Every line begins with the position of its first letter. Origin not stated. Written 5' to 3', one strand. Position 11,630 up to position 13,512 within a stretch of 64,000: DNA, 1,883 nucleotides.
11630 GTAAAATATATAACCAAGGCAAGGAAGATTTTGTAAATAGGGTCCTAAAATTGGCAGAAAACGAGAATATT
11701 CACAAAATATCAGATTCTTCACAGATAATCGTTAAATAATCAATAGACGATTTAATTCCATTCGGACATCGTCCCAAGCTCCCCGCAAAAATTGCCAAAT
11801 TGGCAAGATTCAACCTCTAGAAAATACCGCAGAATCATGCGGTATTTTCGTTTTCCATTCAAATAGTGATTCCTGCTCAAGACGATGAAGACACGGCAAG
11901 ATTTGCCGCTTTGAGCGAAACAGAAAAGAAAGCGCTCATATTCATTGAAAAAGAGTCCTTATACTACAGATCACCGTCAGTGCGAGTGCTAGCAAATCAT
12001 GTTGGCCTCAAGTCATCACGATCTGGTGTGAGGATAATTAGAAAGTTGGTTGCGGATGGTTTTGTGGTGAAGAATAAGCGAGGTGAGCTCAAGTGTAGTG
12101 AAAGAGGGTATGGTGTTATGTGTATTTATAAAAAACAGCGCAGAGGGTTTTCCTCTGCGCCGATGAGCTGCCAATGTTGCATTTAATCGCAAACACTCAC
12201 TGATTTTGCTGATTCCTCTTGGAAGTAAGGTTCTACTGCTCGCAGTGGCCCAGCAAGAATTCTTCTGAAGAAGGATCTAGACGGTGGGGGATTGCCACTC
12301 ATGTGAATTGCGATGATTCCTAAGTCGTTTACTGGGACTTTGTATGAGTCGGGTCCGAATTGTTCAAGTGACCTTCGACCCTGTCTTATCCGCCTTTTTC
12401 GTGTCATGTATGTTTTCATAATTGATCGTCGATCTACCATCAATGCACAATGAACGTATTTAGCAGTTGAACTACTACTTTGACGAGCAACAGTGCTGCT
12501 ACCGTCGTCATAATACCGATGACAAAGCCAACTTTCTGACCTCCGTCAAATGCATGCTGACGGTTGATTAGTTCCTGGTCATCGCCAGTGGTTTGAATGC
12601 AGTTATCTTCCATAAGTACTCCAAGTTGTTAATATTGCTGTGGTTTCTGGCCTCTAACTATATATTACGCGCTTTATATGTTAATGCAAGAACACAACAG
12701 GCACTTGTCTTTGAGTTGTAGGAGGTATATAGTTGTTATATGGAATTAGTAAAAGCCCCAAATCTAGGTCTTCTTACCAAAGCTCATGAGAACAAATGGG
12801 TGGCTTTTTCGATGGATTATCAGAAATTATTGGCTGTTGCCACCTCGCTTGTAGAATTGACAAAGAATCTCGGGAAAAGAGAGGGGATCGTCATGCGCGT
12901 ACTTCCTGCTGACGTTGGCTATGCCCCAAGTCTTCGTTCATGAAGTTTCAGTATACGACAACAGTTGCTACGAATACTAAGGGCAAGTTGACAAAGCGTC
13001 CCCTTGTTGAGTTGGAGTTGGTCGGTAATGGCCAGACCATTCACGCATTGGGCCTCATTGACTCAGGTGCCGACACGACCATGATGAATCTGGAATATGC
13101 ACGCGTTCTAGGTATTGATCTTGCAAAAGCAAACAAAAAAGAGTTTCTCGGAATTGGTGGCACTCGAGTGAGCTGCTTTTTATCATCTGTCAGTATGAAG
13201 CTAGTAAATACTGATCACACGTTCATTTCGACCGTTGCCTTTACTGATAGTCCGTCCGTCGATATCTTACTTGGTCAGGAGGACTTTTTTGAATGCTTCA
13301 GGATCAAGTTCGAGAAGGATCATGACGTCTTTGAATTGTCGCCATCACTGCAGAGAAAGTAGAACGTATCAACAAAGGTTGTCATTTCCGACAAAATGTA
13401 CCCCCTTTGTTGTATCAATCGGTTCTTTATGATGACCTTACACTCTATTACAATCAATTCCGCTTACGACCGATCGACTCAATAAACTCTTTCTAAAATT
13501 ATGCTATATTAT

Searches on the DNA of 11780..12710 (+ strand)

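Call 60: search_dna_similar(query=window:11780-12710:+, collection=phages, mode=distant, max_evalue=0.01)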
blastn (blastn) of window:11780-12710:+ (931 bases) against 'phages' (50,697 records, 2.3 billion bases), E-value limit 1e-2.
No match.

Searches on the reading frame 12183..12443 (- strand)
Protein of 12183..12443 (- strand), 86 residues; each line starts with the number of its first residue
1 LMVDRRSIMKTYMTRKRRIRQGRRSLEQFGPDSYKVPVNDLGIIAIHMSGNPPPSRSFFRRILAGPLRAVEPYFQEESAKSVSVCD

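Call 9: search_protein_families(library=pfam, proteins=[window:12183-12443:-], max_evalue=1)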
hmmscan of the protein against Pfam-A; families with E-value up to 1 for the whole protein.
window:12183-12443:- (86 aa): 0 families

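Call 40: search_protein_families(library=phrogs, proteins=[window:12183-12443:-], max_evalue=1)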
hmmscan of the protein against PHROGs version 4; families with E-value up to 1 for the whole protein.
window:12183-12443:- (86 aa): 0 families

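Call 41: search_protein_families(library=ncbifam, proteins=[window:12183-12443:-], max_evalue=1)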
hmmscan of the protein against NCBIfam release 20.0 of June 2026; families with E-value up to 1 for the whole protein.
window:12183-12443:- (86 aa): 0 families

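Call 57: search_protein_families(library=padloc, proteins=[window:12183-12443:-], max_evalue=1)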
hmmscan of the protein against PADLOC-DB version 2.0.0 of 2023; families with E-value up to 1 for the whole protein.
window:12183-12443:- (86 aa): 0 families

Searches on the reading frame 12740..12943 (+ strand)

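Call 9: search_protein_families(library=pfam, proteins=[window:12740-12943:+], max_evalue=1)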
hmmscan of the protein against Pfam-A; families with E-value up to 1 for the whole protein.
window:12740-12943:+ (67 aa): 1 family
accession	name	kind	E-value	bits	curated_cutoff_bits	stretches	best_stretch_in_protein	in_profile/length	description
PF18866.6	CxC7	-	0.23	11.9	27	1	20-42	2-24/64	CxC7 like cysteine cluster associated with KDZ transposases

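Call 40: search_protein_families(library=phrogs, proteins=[window:12740-12943:+], max_evalue=1)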
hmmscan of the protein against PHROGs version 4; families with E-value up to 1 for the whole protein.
window:12740-12943:+ (67 aa): 1 family
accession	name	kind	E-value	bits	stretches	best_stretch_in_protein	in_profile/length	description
phrog_5619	-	unknown function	0.34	12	1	25-61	1-38/79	-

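Call 41: search_protein_families(library=ncbifam, proteins=[window:12740-12943:+], max_evalue=1)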
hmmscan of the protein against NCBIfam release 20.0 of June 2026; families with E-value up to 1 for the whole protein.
window:12740-12943:+ (67 aa): 0 families

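Call 57: search_protein_families(library=padloc, proteins=[window:12740-12943:+], max_evalue=1)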
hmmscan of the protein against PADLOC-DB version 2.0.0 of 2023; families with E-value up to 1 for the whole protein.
window:12740-12943:+ (67 aa): 0 families

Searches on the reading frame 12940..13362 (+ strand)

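Call 9: search_protein_families(library=pfam, proteins=[window:12940-13362:+], max_evalue=1)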
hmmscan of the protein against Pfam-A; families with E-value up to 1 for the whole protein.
window:12940-13362:+ (140 aa): 4 families
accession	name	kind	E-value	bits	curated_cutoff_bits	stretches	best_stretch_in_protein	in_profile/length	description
PF13650.11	Asp_protease_2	-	9.2e-07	29.9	24.3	1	30-114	6-89/90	Aspartyl protease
PF13975.11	gag-asp_proteas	-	1.7e-05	25.8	28.2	1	30-113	6-87/92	gag-polyprotein putative aspartyl protease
PF00077.25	RVP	-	0.00052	20.7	20.7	1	19-112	3-89/101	Retroviral aspartyl protease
PF09668.16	Asp_protease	-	0.0052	17.3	26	1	29-114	16-99/109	Aspartyl protease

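Call 40: search_protein_families(library=phrogs, proteins=[window:12940-13362:+], max_evalue=1)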
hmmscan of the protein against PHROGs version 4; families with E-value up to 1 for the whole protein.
window:12940-13362:+ (140 aa): 0 families

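Call 57: search_protein_families(library=padloc, proteins=[window:12940-13362:+], max_evalue=1)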
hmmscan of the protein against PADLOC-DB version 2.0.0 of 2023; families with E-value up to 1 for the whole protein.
window:12940-13362:+ (140 aa): 3 families
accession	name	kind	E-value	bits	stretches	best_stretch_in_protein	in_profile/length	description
PDLC04692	PDC-M52B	-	3.7e-07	27.9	1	5-136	7-137/139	-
PDLC04405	PDC-M08B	-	7.2e-05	20.8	1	21-93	10-86/127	-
PDLC04402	PDC-M08B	-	0.0015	16.6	1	24-86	15-77/128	-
